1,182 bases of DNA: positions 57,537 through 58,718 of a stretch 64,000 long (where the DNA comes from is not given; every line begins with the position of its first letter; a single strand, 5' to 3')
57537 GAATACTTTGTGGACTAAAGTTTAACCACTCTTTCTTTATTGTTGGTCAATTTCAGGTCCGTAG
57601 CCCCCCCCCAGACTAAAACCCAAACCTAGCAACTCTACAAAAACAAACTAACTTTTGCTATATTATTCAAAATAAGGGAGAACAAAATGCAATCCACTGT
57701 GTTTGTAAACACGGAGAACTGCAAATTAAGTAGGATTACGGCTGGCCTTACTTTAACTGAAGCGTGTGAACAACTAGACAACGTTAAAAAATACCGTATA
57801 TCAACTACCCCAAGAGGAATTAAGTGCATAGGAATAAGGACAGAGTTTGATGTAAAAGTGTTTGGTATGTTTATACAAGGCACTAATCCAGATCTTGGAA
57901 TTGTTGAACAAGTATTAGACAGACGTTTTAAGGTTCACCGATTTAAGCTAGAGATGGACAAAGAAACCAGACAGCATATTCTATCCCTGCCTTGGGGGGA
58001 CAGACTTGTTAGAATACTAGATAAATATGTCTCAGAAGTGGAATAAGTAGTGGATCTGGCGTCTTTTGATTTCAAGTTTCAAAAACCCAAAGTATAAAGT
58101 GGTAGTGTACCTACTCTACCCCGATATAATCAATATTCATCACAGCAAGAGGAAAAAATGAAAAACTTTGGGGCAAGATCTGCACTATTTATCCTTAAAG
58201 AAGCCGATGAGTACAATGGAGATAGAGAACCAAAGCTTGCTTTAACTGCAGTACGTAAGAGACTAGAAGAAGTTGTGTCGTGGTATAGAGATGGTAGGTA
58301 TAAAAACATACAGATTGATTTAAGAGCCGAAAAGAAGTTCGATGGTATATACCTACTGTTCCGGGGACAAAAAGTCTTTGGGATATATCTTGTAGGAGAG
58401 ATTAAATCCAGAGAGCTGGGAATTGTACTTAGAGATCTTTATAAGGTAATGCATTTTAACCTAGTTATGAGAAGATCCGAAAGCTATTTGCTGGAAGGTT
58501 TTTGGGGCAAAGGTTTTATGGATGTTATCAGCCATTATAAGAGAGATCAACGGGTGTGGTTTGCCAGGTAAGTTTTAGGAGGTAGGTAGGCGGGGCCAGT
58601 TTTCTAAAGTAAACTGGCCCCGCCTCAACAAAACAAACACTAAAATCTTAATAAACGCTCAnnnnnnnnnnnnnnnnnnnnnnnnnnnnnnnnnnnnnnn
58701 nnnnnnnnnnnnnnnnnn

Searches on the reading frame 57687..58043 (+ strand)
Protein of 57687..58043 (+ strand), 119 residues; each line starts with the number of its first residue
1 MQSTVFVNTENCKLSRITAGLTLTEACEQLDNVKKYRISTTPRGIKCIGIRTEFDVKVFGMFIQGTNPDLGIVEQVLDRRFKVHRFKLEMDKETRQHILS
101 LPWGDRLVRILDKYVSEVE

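Call 11: search_protein_families(library=pfam, proteins=[window:57687-58043:+], max_evalue=1)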
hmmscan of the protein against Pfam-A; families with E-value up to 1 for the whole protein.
window:57687-58043:+ (119 aa): 0 families

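Call 13: search_protein_families(library=phrogs, proteins=[window:57687-58043:+], max_evalue=1)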
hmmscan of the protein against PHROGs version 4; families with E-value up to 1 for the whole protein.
window:57687-58043:+ (119 aa): 0 families

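Call 14: search_protein_families(library=padloc, proteins=[window:57687-58043:+], max_evalue=1)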
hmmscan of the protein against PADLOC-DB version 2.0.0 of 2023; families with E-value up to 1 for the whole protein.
window:57687-58043:+ (119 aa): 0 families

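Call 63: predict_structure(alignment_id=A3)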
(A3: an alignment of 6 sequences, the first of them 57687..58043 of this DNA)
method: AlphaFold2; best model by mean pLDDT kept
length: 119 residues; sequences in the alignment: 6
mean_pLDDT: 46.2   pTM: 0.45
mean pLDDT of the five models: 46.2, 38.8, 38.8, 37.8, 36.9
residues with pLDDT >= 90: 0; 70-90: 12; 50-70: 34; < 50: 73
segments of 3 or more residues with pLDDT < 50: 1-67, 117-119
pLDDT, mean of each block of 10 residues (from residue 1): 31 28 29 36 38 37 50 62 52 62 73 57
secondary structure, 60 per line:
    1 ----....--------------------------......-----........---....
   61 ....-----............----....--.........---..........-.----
elements in order: E5-8 E35-40 E46-53 E57-64 H70-81 E86-89 H92-100 H104-113

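Call 71: fold_search(model_id=the predicted structure, library=pdb)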
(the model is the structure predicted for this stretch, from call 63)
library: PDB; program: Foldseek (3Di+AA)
matches with E <= 10: 361; with E <= 0.001: 0
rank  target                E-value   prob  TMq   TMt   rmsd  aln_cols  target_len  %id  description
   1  3hp3_A                2.2e-01  0.33  0.22  0.35  12.2        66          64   18  Crystal structure of CXCL12 (released 2010-01-26)
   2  2kol_MODEL_1_A        2.8e-01  0.30  0.23  0.37  11.5        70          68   17  Solution structure of human SDF1-alpha H25R (released 2010-10-06)
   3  6ehz_MODEL_1_A        3.7e-01  0.18  0.22  0.26  13.0        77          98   17  NMR solution structure of murine CXCL12 gamma isoform (released 2018-10-10)
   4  7sk7_B                4.0e-01  0.33  0.23  0.39  11.4        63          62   19  Cryo-EM structure of human ACKR3 in complex with CXCL12, a small molecule partial agonist CCX662, and an extracellular (released 2022-07-27)
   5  8i9p_Ce               4.2e-01  0.18  0.22  0.15   9.4        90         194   16  Cryo-EM structure of a Chaetomium thermophilum pre-60S ribosomal subunit - State Mak16 (released 2023-05-17)
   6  3hp3_B                4.7e-01  0.25  0.23  0.38  11.5        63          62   19  Crystal structure of CXCL12 (released 2010-01-26)
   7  1a15_A                4.7e-01  0.23  0.23  0.37  12.7        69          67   20  SDF-1ALPHA (released 1998-08-12)
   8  3hp3_J                6.0e-01  0.20  0.22  0.36  12.3        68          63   18  Crystal structure of CXCL12 (released 2010-01-26)
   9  8u4o_J                6.4e-01  0.20  0.22  0.35  11.8        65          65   18  Structure of CXCL12-bound CXCR4/Gi complex (released 2024-03-13)
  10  1qg7_A                8.1e-01  0.15  0.22  0.37  12.1        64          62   17  STROMA CELL-DERIVED FACTOR-1ALPHA (SDF-1ALPHA) (released 2001-02-28)
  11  7xfh_K                8.6e-01  0.08  0.20  0.14  10.5        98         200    9  Structure of nucleosome-AAG complex (A-30I, post-catalytic state) (released 2023-04-19)
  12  7s07_B                9.1e-01  0.10  0.24  0.28  13.7       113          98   13  Crystal structure of Epstein-Barr virus glycoprotein gH/gL/gp42-peptide in complex with human neutralizing antibodies  (released 2022-11-09)
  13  3hp3_F                9.6e-01  0.13  0.21  0.34  12.5        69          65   20  Crystal structure of CXCL12 (released 2010-01-26)
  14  1qg7_B                9.6e-01  0.13  0.21  0.34  13.6        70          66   20  STROMA CELL-DERIVED FACTOR-1ALPHA (SDF-1ALPHA) (released 2001-02-28)
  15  2k01_MODEL_1_A        1.0e+00  0.18  0.24  0.39  12.3        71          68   18  Structure of a locked SDF1 dimer (released 2008-10-28)
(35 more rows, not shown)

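Call 73: search_protein_families(library=ncbifam, proteins=[window:57687-58043:+], max_evalue=1)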
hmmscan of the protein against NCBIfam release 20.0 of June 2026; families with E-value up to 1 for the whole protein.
window:57687-58043:+ (119 aa): 0 families

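Call 85: find_related_loci(query=window:57687-58043:+, collection=viral_contigs, flank=3000)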
Query window:57687-58043:+ (119 aa) in viral_contigs; peptide patterns used: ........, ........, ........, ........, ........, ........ (x = any residue, [..] = any of these).
8 stretches matched a pattern, but none encodes a relative of the query by tblastn (E <= 1e-3).

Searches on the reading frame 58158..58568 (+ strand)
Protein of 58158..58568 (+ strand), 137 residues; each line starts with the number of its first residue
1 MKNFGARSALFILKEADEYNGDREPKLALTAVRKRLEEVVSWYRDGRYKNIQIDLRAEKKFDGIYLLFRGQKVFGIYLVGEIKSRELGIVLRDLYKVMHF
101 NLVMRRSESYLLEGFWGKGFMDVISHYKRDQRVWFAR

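Call 11: search_protein_families(library=pfam, proteins=[window:58158-58568:+], max_evalue=1)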
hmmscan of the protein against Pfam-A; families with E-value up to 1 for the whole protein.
window:58158-58568:+ (137 aa): 1 family
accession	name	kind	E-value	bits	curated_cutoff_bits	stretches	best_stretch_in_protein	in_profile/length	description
PF00754.31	F5_F8_type_C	-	0.051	14.2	28.2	1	42-71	26-57/127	F5/8 type C domain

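Call 13: search_protein_families(library=phrogs, proteins=[window:58158-58568:+], max_evalue=1)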
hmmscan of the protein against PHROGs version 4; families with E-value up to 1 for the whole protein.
window:58158-58568:+ (137 aa): 0 families

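Call 14: search_protein_families(library=padloc, proteins=[window:58158-58568:+], max_evalue=1)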
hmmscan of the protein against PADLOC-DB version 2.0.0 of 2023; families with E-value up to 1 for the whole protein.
window:58158-58568:+ (137 aa): 0 families

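Call 16: find_homologous_proteins(query=window:58158-58568:+, max_evalue=0.01)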
Query window:58158-58568:+ (137 aa): 2 proteins with E <= 0.01 among 11 candidates.
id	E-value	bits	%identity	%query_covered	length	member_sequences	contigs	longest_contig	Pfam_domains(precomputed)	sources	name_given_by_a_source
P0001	6.3e-84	297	99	100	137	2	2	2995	-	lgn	-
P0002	2.1e-74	266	88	100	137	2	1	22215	-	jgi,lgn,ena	-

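Call 17: find_encoding_contigs(protein=P0002, flank=10000, max_places=6)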
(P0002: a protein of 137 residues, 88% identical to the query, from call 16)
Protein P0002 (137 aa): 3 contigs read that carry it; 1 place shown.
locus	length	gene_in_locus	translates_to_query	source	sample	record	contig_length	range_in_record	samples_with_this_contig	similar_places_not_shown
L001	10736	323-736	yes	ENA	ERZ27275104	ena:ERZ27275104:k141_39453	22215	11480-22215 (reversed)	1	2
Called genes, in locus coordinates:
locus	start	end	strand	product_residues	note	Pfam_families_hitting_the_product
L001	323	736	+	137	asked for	-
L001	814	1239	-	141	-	-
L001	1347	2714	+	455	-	PF01409:tRNA-synt_2d (weak), PF13393:tRNA-synt_His, PF00587:tRNA-synt_2b, PF03129:HGTP_anticodon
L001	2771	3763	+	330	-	PF00892:EamA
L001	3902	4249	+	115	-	PF01197:Ribosomal_L31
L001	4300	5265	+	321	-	PF03462:PCRF, PF00472:RF-1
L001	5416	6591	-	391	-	PF00089:Trypsin, PF10459:Peptidase_S46 (faint), PF13365:Trypsin_2, PF00595:PDZ (weak), PF13180:PDZ_2, PF17820:PDZ_6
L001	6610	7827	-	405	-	PF22694:CtpB_N-like, PF00595:PDZ, PF13180:PDZ_2 (faint), PF17820:PDZ_6, PF03572:Peptidase_S41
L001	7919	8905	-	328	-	-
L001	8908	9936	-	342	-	-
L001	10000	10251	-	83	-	PF01084:Ribosomal_S18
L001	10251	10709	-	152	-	PF00436:SSB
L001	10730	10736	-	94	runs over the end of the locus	PF01250:Ribosomal_S6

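Call 18: find_encoding_contigs(protein=P0001, flank=10000, max_places=6)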
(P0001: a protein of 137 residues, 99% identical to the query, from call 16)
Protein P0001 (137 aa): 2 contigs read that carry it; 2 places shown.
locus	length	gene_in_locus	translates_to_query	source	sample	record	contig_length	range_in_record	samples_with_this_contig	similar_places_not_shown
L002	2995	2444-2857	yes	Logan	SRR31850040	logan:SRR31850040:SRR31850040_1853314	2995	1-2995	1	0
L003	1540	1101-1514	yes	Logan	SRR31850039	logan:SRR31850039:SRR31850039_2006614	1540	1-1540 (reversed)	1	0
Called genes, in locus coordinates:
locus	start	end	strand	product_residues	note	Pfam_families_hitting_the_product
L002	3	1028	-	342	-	?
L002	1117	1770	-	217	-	PF13483:Lactamase_B_3, PF12706:Lactamase_B_2 (weak)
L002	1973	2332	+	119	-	-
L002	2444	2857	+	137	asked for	-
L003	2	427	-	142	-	?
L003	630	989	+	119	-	-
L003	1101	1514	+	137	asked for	-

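Call 29: find_related_loci(query=P0002, collection=metagenome_contigs, flank=10000)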
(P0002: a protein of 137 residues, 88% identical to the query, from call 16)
Query P0002 (137 aa) in metagenome_contigs; peptide patterns used: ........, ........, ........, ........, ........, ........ (x = any residue, [..] = any of these).
107 stretches matched a pattern, but none encodes a relative of the query by tblastn (E <= 1e-3).

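Call 41: predict_structure(alignment_id=A1)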
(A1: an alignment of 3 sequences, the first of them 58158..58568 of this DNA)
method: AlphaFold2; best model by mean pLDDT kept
length: 137 residues; sequences in the alignment: 3
mean_pLDDT: 52.0   pTM: 0.40
mean pLDDT of the five models: 52.0, 50.1, 37.6, 36.8, 35.7
residues with pLDDT >= 90: 0; 70-90: 0; 50-70: 88; < 50: 49
segments of 3 or more residues with pLDDT < 50: 1-28, 57-63, 69-75, 77-81
pLDDT, mean of each block of 10 residues (from residue 1): 30 39 44 60 59 50 47 45 57 61 60 60 63 54
secondary structure, 60 per line:
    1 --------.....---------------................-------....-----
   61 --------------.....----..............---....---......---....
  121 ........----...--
elements in order: E9-13 H29-44 E52-55 E75-79 H84-97 E101-104 H108-113 H117-128 E133-135

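Call 42: search_protein_representatives(alignment_id=A1)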
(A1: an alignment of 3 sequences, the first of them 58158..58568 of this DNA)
Query: 3 sequences, 137 profile positions. Proteins with E-value up to 0.001 (for the whole library): 3; up to 1e-10: 2; up to 1e-30: 2. The best 3 are listed.
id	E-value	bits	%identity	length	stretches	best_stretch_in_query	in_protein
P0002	9.5e-76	268.6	-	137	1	1-137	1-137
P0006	6.6e-33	129.8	-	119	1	9-128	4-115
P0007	2.7e-05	40.4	-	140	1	7-132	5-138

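Call 44: find_encoding_contigs(protein=P0007, flank=10000, max_places=6)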
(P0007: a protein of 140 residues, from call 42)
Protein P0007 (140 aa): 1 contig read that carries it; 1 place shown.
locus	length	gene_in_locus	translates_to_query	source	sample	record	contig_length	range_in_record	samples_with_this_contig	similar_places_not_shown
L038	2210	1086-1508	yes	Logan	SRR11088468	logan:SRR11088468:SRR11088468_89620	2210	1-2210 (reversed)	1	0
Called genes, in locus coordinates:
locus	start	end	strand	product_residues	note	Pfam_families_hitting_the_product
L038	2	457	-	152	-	?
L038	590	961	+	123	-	-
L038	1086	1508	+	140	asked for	-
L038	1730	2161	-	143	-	-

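Call 70: fold_search(model_id=the predicted structure, library=pdb)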
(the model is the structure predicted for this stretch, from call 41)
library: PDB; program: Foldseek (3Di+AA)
matches with E <= 10: 374; with E <= 0.001: 0
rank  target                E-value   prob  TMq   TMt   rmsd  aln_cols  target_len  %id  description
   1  3ef1                  2.9e-01  0.18  0.29  0.13  14.5       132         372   11  The Structure of Fcp1, an essential RNA polymerase II CTD phosphatase (released 2008-12-02)
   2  9zwn_B                4.1e-01  0.03  0.14  0.05  17.1       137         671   19  High-resolution cryo-EM structure of KdpFABC in the E2P state in lipid nanodisc (released 2026-04-01)
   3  5xym_O                4.6e-01  0.18  0.32  0.38  12.3       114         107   11  Large subunit of Mycobacterium smegmatis (released 2017-09-27)
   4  4hkq_A                4.9e-01  0.38  0.39  0.15   5.2       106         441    9  XMRV reverse transcriptase in complex with RNA/DNA hybrid (released 2013-02-20)
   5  5m0r_A                4.9e-01  0.13  0.27  0.16  11.8       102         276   11  Cryo-EM reconstruction of the maedi-visna virus (MVV) strand transfer complex (released 2017-01-18)
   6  5m0r_C                5.3e-01  0.11  0.27  0.17  15.0       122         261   12  Cryo-EM reconstruction of the maedi-visna virus (MVV) strand transfer complex (released 2017-01-18)
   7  5m0r_B                5.6e-01  0.12  0.29  0.18  13.6       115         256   11  Cryo-EM reconstruction of the maedi-visna virus (MVV) strand transfer complex (released 2017-01-18)
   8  5m0r_E                6.0e-01  0.08  0.27  0.17  15.6       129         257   12  Cryo-EM reconstruction of the maedi-visna virus (MVV) strand transfer complex (released 2017-01-18)
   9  8t1i_L                7.3e-01  0.06  0.19  0.07  11.5       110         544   13  Atomic model of the mammalian Mediator complex with MED26 subunit (released 2024-06-12)
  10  3vtv                  7.3e-01  0.05  0.18  0.18  13.2        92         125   21  Crystal structure of Optineurin LIR-fused human LC3B_2-119 (released 2013-06-26)
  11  6rwo_B                7.8e-01  0.33  0.39  0.24   4.4        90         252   12  SIVrcm intasome (Q148H/G140S) in complex with bictegravir (released 2020-02-05)
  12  8uu5_Q                7.8e-01  0.14  0.35  0.39  11.7       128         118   13  Cryo-EM structure of the Listeria innocua 70S ribosome (head-swiveled) in complex with pe/E-tRNA (structure I-B) (released 2024-02-28)
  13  7zpp_A                7.8e-01  0.13  0.32  0.18  14.4       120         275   10  Cryo-EM structure of the MVV CSC intasome at 4.5A resolution (released 2022-05-11)
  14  3no3                  8.3e-01  0.08  0.26  0.18   9.9       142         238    9  Crystal structure of a glycerophosphodiester phosphodiesterase (BDI_0402) from Parabacteroides distasonis ATCC 8503 at 1 (released 2010-07-28)
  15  3vq6_A                1.1e+00  0.25  0.35  0.34   4.2        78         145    8  HIV-1 IN core domain in complex with (1-methyl-5-phenyl-1H-pyrazol-4-yl)methanol (released 2013-01-30)
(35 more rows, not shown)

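Call 73: search_protein_families(library=ncbifam, proteins=[window:58158-58568:+, L038:590-958:+, P0007, L038:1733-2161:-], max_evalue=1)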
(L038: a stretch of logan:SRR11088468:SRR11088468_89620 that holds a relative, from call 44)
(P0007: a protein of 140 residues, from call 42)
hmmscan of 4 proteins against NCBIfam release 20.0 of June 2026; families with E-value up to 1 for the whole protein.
window:58158-58568:+ (137 aa): 0 families

L038:590-958:+ (123 aa): 1 family
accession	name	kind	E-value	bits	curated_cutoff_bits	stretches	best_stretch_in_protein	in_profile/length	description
NF002621.0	PRK02287.1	equivalog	0.17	11.6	152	1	89-113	119-143/171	DUF367 family protein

P0007 (140 aa): 2 families
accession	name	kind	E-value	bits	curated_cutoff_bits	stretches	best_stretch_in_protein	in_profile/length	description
TIGR04150.1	pseudo_rSAM_GG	subfamily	0.041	12.9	250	1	48-109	201-259/407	TIGR04150 pseudo-rSAM protein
NF002115.0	PRK00951.2-5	equivalog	0.13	12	289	1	82-116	126-160/195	imidazoleglycerol-phosphate dehydratase HisB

L038:1733-2161:- (143 aa): 0 families

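Call 84: find_related_loci(query=window:58158-58568:+, collection=viral_contigs, flank=3000)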
Query window:58158-58568:+ (137 aa) in viral_contigs; peptide patterns used: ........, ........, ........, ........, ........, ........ (x = any residue, [..] = any of these).
5 stretches matched a pattern, but none encodes a relative of the query by tblastn (E <= 1e-3).
